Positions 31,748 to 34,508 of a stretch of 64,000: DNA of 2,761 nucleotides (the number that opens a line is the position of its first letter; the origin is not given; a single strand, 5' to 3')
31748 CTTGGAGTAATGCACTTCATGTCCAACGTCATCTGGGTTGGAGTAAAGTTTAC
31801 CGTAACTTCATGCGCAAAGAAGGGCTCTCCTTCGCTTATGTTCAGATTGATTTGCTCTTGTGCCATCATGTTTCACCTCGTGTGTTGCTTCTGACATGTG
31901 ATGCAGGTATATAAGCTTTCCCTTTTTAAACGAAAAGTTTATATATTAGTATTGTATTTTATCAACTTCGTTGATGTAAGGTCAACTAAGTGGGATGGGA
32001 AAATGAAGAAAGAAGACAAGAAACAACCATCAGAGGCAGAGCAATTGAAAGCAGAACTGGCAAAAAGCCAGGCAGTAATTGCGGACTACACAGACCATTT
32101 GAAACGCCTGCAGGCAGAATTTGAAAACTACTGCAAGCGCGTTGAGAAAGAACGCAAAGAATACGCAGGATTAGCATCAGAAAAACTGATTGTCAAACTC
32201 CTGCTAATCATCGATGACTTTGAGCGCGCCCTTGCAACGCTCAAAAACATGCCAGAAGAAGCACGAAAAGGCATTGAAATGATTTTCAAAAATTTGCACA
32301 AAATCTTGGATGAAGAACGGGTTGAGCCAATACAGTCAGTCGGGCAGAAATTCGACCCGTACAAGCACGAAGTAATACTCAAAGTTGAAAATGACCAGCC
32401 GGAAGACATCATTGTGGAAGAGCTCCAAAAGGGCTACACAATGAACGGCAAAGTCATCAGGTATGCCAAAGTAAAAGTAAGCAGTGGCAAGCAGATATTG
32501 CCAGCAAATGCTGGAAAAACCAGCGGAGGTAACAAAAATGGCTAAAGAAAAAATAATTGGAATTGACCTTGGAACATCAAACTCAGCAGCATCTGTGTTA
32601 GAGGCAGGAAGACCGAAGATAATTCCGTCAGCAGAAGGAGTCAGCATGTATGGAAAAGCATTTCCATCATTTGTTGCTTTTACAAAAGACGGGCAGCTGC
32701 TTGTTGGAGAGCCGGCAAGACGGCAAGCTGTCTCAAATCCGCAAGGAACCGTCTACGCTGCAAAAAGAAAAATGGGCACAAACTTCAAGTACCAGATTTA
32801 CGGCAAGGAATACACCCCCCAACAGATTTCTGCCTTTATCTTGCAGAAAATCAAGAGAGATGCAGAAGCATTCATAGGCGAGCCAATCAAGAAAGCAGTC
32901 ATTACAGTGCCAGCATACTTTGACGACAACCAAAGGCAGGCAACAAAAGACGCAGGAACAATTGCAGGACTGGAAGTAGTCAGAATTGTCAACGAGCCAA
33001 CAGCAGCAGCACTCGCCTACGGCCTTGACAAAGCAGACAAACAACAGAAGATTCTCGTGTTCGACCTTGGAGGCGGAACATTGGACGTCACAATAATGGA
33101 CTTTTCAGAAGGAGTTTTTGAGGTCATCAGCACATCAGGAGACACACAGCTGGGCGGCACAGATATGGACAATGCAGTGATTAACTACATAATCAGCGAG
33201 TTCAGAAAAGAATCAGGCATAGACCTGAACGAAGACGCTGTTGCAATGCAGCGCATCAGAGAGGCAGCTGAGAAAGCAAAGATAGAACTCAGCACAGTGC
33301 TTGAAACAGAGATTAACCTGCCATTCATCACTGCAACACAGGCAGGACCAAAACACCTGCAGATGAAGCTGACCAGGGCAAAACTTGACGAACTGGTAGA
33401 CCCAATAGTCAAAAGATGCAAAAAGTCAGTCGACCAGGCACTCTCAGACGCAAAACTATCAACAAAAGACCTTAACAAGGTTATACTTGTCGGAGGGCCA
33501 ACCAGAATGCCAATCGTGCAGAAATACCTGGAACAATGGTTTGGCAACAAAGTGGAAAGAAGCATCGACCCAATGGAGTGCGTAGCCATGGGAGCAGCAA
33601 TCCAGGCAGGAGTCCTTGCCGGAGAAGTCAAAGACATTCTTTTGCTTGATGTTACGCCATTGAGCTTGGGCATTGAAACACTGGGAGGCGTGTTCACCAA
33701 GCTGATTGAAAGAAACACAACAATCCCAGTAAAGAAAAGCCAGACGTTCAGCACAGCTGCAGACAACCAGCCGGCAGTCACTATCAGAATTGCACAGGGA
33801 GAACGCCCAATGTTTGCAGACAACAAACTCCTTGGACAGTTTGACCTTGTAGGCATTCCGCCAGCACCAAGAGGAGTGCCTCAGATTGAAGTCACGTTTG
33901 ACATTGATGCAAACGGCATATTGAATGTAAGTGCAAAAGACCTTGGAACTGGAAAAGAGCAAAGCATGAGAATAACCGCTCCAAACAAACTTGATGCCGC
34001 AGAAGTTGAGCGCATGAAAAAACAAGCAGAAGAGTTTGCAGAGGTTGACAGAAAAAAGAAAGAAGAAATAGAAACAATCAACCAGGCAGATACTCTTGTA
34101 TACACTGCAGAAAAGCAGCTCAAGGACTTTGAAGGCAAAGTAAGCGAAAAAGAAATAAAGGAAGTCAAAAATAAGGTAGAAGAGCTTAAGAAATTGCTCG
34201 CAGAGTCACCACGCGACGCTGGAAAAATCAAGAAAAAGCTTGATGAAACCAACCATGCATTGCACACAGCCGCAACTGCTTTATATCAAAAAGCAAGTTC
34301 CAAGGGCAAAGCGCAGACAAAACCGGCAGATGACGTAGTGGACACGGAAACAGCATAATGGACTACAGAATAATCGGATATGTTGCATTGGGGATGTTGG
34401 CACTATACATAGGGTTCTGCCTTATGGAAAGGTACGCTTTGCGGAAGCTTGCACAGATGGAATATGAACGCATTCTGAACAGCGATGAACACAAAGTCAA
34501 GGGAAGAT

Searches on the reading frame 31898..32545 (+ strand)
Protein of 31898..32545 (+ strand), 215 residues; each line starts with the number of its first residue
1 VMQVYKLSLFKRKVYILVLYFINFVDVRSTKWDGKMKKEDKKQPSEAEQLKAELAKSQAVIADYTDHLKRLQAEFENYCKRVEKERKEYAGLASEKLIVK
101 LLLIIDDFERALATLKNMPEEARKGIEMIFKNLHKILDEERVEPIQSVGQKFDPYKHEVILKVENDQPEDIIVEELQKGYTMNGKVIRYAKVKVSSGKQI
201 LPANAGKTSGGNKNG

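Call 25: search_protein_families(library=pfam, proteins=[window:31898-32545:+])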
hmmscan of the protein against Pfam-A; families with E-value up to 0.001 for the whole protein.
window:31898-32545:+ (215 aa): 1 family
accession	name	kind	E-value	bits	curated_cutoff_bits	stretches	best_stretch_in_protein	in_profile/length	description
PF01025.24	GrpE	-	9.3e-43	146.2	25.8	1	38-195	4-164/165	GrpE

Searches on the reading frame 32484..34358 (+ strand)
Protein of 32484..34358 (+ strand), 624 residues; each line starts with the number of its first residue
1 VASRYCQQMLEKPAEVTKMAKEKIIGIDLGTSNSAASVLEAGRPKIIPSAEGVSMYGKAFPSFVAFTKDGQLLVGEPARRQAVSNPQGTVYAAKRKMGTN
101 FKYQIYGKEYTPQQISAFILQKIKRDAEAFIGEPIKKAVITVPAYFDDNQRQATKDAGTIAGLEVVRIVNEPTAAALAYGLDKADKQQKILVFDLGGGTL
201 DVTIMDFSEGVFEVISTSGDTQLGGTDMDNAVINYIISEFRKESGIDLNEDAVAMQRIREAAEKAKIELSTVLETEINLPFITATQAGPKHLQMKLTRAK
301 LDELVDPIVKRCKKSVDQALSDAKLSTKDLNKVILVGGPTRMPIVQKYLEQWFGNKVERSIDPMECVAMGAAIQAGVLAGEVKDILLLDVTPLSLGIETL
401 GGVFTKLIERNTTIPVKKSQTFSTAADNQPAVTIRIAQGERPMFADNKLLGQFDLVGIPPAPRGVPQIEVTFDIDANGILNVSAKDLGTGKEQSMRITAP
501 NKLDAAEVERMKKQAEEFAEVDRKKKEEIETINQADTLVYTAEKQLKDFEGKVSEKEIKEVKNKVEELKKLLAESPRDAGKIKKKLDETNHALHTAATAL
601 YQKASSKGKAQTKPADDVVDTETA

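Call 25: search_protein_families(library=pfam, proteins=[window:32484-34358:+])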
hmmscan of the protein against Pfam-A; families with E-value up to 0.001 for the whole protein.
window:32484-34358:+ (624 aa): 3 families
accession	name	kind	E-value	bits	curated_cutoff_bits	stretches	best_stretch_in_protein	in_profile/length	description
PF00012.26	HSP70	-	4.4e-228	758.8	20.6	2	103-601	101-598/599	Hsp70 protein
PF06723.19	MreB_Mbl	-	7e-22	78.1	27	1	25-373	4-317/327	MreB/Mbl protein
PF21523.3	ParM_N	-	0.00011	22.7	27.4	0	186-239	3-54/159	Plasmid segregation protein ParM, C-terminal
